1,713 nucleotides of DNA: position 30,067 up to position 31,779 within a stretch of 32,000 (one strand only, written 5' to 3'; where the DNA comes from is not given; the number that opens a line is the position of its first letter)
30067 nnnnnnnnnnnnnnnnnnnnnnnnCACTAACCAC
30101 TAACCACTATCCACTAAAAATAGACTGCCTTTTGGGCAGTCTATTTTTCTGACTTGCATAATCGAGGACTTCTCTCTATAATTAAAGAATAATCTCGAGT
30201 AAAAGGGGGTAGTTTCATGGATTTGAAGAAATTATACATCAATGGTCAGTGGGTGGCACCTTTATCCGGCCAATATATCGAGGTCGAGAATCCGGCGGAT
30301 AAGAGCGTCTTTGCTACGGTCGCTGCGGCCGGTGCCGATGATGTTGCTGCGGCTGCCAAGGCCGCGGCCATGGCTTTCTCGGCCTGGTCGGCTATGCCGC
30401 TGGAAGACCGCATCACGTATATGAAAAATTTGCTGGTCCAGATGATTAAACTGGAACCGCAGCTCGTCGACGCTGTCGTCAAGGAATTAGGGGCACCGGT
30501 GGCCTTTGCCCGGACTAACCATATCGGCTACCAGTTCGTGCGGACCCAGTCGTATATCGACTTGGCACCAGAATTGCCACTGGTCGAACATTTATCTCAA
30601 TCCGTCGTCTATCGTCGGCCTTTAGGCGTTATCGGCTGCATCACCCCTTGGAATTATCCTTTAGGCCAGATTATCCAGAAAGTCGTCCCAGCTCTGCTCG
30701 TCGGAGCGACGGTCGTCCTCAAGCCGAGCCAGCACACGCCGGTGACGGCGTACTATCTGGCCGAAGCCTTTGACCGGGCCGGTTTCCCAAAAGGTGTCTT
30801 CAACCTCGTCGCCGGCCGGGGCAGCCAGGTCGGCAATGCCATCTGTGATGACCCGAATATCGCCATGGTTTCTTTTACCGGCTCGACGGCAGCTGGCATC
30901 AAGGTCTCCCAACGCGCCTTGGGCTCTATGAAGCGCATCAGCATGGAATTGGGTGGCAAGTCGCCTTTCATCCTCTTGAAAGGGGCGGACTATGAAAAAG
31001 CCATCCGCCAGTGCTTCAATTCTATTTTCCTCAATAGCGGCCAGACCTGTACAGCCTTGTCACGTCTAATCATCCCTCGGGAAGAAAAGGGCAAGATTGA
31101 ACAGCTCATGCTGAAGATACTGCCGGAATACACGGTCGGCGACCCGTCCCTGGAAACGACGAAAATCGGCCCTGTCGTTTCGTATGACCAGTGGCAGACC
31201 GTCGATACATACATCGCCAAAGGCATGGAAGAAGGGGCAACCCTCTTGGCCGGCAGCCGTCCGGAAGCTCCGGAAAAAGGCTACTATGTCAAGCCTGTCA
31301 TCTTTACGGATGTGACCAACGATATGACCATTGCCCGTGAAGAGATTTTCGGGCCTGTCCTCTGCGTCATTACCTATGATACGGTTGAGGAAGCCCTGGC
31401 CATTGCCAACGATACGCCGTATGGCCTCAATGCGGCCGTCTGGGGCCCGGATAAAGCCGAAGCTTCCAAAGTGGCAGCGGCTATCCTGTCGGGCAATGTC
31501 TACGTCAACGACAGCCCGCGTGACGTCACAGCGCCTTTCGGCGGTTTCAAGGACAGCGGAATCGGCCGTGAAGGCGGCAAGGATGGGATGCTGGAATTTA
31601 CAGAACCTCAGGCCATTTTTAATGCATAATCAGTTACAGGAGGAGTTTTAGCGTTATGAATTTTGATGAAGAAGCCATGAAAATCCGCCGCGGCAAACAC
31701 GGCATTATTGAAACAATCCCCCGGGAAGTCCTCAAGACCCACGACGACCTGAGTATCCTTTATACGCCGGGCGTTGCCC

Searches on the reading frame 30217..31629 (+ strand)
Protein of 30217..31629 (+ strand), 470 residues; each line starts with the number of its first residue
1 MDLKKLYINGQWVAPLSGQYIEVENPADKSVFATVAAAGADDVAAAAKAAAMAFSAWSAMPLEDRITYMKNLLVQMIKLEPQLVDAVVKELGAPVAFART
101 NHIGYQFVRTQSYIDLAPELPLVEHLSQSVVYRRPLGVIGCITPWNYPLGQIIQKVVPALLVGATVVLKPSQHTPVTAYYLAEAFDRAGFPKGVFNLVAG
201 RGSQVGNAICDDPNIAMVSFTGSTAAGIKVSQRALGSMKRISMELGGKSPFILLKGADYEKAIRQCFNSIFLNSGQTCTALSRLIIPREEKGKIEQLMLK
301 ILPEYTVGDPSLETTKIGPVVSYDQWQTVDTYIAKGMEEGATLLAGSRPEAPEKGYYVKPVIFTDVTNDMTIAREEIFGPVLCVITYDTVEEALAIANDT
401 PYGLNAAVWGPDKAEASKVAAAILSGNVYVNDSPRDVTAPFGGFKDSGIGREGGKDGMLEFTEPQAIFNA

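Call 66: find_encoding_contigs(protein=window:30217-31629:+, flank=10000, max_places=1)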
Protein window:30217-31629:+ (470 aa): 24 contigs read that carry it; 1 place shown.
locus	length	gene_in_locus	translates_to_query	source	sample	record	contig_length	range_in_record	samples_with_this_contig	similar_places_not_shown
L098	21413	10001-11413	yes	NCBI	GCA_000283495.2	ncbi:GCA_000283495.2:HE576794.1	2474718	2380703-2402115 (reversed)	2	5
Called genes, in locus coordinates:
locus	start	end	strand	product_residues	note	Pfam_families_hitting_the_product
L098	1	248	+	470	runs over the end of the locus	PF00078:RVT_1, PF08388:GIIM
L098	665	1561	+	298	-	PF03807:F420_oxidored (faint), PF10727:Rossmann-like, PF10728:DUF2520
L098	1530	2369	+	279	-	PF02548:Pantoate_transf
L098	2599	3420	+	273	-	PF00456:Transketolase_N, PF13292:DXP_synthase_N, PF00676:E1_dh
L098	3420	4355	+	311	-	PF02779:Transket_pyr, PF02780:Transketolase_C, PF22613:Transketolase_C_1 (weak)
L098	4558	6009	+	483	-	PF17767:NAPRTase_N, PF04095:NAPRTase, PF17956:NAPRTase_C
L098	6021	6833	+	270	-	PF03747:ADP_ribosyl_GH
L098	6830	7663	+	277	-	PF02540:NAD_synthase (weak), PF00733:Asn_synthase (weak)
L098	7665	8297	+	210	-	PF00730:HhH-GPD, PF00633:HHH, PF10576:EndIII_4Fe-2S (weak)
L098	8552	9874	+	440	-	PF05525:Branch_AA_trans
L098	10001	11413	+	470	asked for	PF00171:Aldedh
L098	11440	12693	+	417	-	PF00390:malic, PF00208:ELFV_dehydrog (weak), PF03949:Malic_M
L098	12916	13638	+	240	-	PF03009:GDPD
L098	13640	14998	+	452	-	PF01235:Na_Ala_symp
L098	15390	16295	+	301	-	PF02445:NadA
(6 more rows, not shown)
